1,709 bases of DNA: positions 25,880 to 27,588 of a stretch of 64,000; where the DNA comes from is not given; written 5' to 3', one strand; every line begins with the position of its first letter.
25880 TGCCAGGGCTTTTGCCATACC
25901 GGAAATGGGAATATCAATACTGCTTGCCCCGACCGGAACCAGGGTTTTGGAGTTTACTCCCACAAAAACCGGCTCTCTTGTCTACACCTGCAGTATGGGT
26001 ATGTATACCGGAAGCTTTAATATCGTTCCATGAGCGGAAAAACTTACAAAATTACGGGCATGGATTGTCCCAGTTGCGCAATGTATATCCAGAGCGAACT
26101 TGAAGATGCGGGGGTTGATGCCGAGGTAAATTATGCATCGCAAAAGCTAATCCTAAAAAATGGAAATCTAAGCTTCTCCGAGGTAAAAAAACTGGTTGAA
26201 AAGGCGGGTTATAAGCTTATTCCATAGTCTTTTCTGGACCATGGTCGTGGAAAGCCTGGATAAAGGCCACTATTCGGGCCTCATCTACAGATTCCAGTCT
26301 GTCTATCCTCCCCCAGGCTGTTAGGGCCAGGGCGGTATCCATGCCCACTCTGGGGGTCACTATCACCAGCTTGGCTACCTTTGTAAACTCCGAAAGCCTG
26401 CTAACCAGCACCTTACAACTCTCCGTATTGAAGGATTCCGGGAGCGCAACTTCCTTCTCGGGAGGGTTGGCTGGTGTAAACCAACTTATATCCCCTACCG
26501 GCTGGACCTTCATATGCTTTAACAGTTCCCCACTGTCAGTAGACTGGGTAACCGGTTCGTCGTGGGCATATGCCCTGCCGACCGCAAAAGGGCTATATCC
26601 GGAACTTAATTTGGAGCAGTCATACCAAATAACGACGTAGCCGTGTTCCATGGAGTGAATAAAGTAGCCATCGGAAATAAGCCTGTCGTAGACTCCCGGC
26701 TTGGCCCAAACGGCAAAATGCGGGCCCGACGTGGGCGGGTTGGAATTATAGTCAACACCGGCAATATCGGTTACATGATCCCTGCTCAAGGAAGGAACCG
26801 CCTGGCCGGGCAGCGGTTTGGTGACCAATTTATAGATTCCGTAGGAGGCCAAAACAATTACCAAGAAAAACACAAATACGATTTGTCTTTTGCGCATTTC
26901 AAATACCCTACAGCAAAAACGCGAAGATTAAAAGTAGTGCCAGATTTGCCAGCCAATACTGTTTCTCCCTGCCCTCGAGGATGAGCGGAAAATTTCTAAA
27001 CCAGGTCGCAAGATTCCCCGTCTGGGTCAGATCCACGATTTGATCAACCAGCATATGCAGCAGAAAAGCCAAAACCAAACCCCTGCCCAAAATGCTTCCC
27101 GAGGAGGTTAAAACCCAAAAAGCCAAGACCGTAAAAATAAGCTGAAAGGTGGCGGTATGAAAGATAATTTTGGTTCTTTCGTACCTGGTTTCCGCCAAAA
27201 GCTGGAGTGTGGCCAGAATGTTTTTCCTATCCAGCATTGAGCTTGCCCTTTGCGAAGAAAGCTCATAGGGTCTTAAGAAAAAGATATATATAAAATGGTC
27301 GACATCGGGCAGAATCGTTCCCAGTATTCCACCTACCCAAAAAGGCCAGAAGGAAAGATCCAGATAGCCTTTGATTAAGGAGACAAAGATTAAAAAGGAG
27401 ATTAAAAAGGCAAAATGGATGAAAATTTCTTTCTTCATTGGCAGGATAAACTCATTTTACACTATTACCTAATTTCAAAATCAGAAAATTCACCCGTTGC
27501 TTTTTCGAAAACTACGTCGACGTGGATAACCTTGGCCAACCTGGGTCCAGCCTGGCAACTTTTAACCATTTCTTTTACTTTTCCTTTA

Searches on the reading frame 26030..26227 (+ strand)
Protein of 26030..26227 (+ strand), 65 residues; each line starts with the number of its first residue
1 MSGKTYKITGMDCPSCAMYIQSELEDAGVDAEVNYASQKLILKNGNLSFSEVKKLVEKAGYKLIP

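Call 6: search_protein_families(library=pfam, proteins=[window:26030-26227:+], max_evalue=0.01)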
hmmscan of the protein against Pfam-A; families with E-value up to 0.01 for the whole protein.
window:26030-26227:+ (65 aa): 2 families
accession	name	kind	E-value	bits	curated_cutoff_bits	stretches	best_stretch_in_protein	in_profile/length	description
PF00403.32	HMA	-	9.7e-07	29.5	24.8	1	5-62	1-62/62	Heavy-metal-associated domain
PF01206.22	TusA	-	0.0081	16.4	28.6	1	6-64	3-55/70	Sulfurtransferase TusA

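Call 32: search_protein_families(library=ncbifam, proteins=[window:26030-26227:+], max_evalue=0.001)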
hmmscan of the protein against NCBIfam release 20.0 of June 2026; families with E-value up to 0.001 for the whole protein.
window:26030-26227:+ (65 aa): 6 families
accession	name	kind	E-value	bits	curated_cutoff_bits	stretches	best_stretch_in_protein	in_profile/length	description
NF008262.1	PRK11033.1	equivalog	5.6e-09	35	1005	1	4-63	43-104/731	zinc/cadmium/mercury/lead-transporting ATPase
NF047957.1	CopZ_AFE_1862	equivalog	7.4e-06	26.3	85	1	7-62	4-60/62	CopZ family metallochaperone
NF033556.1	MerTP_fusion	equivalog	9.2e-06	25.4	180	1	5-63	123-185/186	mercuric transport protein MerTP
NF033775.1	P_type_ZntA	exception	1.4e-05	23.6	1240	1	5-63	51-111/732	Zn(II)/Cd(II)/Pb(II) translocating P-type ATPase ZntA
NF010311.1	PRK13748.1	subfamily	8.4e-05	21.6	600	1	5-62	2-62/560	mercury(II) reductase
NF033795.1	chaper_CopZ_Bs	exception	0.00041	20.5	91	1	4-62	2-64/66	copper chaperone CopZ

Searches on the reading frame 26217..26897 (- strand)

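Call 6: search_protein_families(library=pfam, proteins=[window:26217-26897:-], max_evalue=0.01)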
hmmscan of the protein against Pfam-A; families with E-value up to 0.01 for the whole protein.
window:26217-26897:- (226 aa): 1 family
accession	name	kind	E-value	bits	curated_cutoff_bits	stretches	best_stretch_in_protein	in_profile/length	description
PF11303.13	DUF3105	-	1.3e-25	90.3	25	2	41-97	1-58/130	Protein of unknown function (DUF3105)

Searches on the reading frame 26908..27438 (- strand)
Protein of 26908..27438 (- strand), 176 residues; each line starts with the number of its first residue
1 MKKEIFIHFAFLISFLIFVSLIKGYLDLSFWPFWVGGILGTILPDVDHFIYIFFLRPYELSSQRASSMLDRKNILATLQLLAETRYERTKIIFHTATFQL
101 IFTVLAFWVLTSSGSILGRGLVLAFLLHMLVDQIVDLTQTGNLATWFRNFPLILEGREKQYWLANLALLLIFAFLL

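Call 6: search_protein_families(library=pfam, proteins=[window:26908-27438:-], max_evalue=0.01)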
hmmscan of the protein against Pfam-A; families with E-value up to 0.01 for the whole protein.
window:26908-27438:- (176 aa): 1 family
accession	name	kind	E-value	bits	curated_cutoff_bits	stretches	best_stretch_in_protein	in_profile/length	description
PF04307.19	YdjM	-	1.6e-05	24.9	29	1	28-134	26-108/176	YdjM inner membrane protein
